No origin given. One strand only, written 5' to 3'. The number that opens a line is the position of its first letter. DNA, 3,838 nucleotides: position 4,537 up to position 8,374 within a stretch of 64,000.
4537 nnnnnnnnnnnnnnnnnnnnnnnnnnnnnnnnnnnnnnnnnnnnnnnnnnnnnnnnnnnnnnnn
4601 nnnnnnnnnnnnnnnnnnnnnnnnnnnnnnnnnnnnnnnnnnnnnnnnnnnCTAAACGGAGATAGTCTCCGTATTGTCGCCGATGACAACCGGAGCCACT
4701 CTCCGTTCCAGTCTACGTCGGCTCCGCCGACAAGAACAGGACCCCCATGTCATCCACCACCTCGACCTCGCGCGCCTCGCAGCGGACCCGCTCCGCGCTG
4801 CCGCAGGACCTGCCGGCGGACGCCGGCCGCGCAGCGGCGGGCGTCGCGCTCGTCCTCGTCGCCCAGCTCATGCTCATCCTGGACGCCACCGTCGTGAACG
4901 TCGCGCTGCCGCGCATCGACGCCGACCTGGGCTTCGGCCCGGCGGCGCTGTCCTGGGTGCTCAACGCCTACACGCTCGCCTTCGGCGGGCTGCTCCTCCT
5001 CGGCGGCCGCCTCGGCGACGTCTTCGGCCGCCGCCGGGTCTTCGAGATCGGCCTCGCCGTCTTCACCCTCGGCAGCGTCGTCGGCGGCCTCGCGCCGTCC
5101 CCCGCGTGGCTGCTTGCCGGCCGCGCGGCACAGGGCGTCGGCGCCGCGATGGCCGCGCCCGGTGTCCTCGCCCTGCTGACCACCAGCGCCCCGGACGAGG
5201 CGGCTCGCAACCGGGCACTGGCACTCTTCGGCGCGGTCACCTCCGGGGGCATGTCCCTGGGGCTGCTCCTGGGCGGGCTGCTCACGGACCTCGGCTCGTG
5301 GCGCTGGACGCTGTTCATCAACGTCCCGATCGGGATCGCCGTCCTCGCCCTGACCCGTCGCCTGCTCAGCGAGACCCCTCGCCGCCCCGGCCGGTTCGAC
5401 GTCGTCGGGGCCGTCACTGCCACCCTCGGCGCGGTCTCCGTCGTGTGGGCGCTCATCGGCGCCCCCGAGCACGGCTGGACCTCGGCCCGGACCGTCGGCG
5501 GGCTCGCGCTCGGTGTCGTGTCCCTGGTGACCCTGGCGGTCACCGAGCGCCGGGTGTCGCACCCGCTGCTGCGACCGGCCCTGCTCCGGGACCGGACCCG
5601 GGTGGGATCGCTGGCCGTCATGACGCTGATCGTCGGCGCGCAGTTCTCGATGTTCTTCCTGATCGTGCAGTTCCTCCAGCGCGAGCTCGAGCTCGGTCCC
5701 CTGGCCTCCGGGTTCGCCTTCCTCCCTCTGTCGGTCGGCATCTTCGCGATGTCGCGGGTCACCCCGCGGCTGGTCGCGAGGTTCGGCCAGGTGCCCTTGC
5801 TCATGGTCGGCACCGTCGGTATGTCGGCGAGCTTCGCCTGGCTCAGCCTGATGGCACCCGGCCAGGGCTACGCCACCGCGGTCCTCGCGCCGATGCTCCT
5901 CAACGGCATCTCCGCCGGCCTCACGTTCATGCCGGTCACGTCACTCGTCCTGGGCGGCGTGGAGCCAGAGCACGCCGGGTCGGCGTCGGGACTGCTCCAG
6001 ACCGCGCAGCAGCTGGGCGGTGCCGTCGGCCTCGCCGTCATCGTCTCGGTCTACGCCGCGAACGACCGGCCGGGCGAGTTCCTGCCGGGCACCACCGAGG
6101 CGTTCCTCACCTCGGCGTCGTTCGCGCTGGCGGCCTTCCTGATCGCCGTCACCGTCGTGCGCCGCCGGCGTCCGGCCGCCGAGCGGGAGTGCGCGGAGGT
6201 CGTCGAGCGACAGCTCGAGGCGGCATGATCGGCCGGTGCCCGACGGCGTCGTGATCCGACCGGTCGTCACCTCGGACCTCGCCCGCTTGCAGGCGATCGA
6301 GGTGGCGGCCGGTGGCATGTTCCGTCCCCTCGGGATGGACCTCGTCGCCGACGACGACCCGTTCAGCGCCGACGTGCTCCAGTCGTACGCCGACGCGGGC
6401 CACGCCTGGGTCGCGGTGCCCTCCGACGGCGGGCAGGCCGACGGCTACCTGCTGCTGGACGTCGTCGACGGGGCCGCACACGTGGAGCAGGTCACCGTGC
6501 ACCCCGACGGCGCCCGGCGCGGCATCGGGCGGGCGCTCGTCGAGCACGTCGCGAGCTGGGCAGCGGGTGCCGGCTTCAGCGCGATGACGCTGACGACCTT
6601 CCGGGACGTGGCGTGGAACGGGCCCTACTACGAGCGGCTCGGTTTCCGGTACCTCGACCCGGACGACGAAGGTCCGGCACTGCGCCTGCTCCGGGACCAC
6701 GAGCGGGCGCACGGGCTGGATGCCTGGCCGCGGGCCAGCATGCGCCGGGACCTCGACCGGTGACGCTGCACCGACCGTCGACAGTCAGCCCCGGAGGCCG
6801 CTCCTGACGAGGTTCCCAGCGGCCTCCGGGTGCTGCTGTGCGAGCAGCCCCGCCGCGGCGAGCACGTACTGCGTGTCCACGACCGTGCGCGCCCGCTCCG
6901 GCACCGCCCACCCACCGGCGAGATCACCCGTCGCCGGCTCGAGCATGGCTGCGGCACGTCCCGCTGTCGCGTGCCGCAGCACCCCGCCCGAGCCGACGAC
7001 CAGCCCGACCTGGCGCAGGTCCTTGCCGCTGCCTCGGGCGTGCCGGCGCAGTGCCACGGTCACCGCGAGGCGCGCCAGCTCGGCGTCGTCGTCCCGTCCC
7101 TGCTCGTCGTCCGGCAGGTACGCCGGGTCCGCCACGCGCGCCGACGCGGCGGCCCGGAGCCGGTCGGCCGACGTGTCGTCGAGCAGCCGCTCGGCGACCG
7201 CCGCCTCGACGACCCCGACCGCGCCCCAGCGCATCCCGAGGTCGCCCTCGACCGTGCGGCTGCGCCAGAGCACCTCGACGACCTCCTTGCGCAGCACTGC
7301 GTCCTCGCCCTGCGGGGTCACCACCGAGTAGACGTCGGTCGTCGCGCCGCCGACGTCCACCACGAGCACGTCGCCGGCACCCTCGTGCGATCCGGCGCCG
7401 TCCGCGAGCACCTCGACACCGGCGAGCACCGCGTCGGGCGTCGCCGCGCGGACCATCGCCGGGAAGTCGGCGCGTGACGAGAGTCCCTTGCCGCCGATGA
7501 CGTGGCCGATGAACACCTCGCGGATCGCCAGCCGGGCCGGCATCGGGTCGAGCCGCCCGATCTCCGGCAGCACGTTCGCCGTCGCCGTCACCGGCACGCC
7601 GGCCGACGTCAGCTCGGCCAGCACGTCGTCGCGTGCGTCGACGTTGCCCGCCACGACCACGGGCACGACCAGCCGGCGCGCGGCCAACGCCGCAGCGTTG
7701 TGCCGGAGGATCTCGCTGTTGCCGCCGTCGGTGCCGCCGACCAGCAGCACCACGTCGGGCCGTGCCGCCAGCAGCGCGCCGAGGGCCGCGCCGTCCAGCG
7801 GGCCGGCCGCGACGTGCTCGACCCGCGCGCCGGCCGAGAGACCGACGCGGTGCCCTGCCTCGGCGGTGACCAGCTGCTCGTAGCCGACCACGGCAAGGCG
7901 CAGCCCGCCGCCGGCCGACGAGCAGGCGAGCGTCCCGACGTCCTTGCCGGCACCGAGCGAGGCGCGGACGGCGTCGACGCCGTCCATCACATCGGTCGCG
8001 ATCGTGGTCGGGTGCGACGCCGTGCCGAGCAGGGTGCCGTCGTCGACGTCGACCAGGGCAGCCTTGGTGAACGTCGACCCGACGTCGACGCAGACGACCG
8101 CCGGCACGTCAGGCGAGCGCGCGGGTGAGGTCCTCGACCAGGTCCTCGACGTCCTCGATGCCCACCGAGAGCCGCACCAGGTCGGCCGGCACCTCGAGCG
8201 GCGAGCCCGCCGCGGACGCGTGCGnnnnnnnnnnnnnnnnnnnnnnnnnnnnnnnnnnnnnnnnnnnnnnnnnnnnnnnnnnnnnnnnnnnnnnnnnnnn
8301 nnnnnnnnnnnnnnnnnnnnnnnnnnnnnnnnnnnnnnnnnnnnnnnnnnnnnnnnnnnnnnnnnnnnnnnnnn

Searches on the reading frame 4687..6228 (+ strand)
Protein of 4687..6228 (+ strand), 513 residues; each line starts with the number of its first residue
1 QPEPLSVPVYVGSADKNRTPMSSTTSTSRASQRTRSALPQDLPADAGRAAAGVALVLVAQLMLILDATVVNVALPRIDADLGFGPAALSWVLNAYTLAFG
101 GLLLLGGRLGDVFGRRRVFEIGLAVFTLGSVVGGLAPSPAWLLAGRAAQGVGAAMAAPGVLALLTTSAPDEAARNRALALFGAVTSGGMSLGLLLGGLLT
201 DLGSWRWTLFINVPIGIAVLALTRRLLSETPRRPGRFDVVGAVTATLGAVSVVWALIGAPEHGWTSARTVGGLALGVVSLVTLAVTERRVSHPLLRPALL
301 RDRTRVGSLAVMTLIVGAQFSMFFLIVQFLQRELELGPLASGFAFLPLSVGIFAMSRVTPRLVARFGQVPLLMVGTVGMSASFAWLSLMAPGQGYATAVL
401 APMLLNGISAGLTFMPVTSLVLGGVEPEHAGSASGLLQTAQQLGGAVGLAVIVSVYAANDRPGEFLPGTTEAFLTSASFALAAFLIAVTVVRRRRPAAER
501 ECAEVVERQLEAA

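Call 64: search_protein_families(library=pfam, proteins=[window:4687-6228:+], max_evalue=0.0001)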
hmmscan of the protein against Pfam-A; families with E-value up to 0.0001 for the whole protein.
window:4687-6228:+ (513 aa): 3 families
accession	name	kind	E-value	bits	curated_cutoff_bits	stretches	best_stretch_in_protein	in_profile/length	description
PF07690.21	MFS_1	-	1.1e-50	173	33.4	1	57-448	2-346/347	Major Facilitator Superfamily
PF00083.30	Sugar_tr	-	3.5e-08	33.2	22.3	1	104-232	64-196/452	Sugar (and other) transporter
PF06609.19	TRI12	-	9.7e-08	31.3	23.2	1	51-320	47-326/599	Fungal trichothecene efflux pump (TRI12)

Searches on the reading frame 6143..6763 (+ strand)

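Call 64: search_protein_families(library=pfam, proteins=[window:6143-6763:+], max_evalue=0.0001)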
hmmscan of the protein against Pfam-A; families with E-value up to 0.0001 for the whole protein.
window:6143-6763:+ (206 aa): 3 families
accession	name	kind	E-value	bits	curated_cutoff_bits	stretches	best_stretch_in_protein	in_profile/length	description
PF00583.31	Acetyltransf_1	-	6.7e-12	46.2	20.7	1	83-168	30-116/116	Acetyltransferase (GNAT) family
PF13508.13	Acetyltransf_7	-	3.8e-10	40.4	27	1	86-169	3-83/84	Acetyltransferase (GNAT) domain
PF13673.13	Acetyltransf_10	-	2.6e-06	27.9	23.6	1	79-176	22-115/128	Acetyltransferase (GNAT) domain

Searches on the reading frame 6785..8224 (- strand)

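Call 64: search_protein_families(library=pfam, proteins=[window:6785-8224:-], max_evalue=0.0001)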
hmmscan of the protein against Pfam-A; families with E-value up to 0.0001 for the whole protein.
window:6785-8224:- (479 aa): 1 family
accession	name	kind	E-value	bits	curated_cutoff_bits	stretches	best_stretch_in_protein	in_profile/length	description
PF13941.12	MutL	-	3.2e-132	442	27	1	43-474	1-447/450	MutL protein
